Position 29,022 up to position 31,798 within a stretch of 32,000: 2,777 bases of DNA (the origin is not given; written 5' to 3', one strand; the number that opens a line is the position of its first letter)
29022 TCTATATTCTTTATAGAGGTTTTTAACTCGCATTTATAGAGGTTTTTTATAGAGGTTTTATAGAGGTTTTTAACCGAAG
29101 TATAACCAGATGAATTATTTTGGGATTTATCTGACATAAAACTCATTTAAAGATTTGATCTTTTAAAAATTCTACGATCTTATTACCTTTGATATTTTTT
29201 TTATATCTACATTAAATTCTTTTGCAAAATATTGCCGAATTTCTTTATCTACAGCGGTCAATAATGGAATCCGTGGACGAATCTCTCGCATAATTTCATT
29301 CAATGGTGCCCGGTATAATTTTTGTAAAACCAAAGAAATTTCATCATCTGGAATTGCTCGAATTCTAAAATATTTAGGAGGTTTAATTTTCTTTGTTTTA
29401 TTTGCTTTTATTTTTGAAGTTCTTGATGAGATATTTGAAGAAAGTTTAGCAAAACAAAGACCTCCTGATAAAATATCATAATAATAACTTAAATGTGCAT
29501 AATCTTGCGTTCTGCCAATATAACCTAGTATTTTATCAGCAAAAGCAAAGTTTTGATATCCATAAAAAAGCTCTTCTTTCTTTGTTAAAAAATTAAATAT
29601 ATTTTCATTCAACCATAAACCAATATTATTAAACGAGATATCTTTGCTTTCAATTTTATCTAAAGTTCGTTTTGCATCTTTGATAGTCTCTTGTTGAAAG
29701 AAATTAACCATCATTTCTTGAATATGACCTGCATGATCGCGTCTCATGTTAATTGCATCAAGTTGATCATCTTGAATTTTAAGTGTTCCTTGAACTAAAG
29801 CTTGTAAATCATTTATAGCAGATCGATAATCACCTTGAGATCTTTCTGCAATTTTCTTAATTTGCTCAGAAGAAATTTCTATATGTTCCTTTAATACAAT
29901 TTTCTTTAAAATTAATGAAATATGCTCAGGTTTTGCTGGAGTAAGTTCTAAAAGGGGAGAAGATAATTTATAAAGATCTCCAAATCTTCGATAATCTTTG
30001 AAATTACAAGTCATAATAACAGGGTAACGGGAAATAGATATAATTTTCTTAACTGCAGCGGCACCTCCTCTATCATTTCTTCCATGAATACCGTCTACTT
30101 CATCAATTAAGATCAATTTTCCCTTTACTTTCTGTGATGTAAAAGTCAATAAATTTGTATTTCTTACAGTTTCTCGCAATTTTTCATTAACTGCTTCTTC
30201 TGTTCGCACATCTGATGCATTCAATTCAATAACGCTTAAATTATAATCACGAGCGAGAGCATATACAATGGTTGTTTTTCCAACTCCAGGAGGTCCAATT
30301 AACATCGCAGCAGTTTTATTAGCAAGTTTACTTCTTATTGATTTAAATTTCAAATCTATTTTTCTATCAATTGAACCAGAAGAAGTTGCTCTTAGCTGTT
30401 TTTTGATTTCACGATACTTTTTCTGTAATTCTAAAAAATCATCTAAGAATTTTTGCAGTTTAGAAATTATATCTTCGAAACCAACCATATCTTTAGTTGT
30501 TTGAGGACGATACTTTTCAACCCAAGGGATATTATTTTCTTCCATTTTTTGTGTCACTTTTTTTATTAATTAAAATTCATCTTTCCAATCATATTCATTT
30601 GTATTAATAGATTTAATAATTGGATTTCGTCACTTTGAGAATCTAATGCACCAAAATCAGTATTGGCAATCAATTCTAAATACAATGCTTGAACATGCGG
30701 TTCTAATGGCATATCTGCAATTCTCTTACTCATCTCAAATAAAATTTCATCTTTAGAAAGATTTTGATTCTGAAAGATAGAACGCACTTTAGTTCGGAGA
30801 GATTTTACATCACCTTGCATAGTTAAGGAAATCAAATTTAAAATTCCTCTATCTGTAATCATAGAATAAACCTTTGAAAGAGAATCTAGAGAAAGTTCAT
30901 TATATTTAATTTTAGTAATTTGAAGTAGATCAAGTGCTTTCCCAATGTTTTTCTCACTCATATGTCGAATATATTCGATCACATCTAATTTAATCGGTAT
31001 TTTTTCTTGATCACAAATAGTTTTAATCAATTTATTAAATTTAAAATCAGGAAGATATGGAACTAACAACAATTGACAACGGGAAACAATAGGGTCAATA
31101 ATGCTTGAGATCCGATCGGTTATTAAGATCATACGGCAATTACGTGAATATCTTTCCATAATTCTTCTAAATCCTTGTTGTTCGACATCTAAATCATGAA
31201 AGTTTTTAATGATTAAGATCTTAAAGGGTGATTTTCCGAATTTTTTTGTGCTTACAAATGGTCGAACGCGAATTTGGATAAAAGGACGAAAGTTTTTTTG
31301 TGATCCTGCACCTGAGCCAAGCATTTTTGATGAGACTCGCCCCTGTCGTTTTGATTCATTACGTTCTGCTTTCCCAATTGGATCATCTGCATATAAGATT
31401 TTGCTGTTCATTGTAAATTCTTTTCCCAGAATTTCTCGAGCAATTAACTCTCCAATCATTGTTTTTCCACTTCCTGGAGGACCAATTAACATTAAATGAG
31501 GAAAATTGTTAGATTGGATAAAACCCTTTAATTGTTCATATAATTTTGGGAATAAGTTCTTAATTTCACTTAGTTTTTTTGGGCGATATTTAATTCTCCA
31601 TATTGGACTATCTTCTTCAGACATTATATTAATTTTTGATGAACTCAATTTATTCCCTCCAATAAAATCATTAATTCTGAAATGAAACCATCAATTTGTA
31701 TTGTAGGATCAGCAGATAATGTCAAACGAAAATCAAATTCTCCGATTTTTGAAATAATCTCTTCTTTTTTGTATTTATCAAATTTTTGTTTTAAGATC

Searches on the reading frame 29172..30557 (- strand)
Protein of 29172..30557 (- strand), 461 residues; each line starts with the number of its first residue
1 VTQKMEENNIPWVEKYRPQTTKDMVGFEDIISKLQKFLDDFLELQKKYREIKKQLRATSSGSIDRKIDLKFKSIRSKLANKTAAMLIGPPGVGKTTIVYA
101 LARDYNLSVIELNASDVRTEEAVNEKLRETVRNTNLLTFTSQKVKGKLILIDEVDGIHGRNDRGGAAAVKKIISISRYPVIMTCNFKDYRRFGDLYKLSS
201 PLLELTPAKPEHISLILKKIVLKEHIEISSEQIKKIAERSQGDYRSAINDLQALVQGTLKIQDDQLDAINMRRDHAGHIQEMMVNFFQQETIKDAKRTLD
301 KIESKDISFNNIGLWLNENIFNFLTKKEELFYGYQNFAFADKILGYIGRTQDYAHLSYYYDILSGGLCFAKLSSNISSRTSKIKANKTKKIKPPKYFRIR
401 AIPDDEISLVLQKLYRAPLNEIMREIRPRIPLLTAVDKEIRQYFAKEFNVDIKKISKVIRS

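Call 104: search_protein_families(library=pfam, proteins=[window:29172-30557:-], max_evalue=0.0001)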
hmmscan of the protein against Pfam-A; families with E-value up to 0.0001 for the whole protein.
window:29172-30557:- (461 aa): 9 families
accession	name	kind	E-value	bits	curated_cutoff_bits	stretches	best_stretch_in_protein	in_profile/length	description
PF00004.35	AAA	-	9.2e-15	55.7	21.2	1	85-165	2-77/131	ATPase family associated with various cellular activities (AAA)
PF21960.2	RCF1-5-like_lid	-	8.6e-08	32.5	27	1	216-253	2-40/43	RCF1/5-like, AAA+ ATPase lid domain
PF03215.21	Rad17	-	1.9e-07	31.7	23.8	0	81-122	45-87/186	Rad17 P-loop domain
PF13173.12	AAA_14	-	8.8e-07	29.4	27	1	81-157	2-74/129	AAA domain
PF13207.12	AAA_17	-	7.1e-06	26.8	27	1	87-133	1-45/136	AAA domain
PF07728.20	AAA_5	-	1.1e-05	25.8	22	1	85-158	3-79/139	AAA domain (dynein-related subfamily)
PF20720.3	nSTAND3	-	2.2e-05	24.6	27.2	1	71-107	7-43/155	Novel STAND NTPase 3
PF03193.22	RsgA_GTPase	-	7.4e-05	23.1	30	0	42-116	66-141/174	RsgA GTPase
PF12775.13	AAA_7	-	8.9e-05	22.5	25.8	0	77-155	29-110/181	P-loop containing dynein motor region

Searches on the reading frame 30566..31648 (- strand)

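Call 104: search_protein_families(library=pfam, proteins=[window:30566-31648:-], max_evalue=0.0001)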
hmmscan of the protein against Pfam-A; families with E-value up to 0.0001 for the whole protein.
window:30566-31648:- (360 aa): 3 families
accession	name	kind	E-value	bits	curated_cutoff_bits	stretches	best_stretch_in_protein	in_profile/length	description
PF00004.35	AAA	-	1.6e-07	32.2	21.2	1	52-192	1-124/131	ATPase family associated with various cellular activities (AAA)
PF08542.16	Rep_fac_C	-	1.6e-06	28.9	23.6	1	268-349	5-87/88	Replication factor C C-terminal domain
PF13177.12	DNA_pol3_delta2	-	1.3e-05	25.6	27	0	35-195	4-156/161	DNA polymerase III, delta subunit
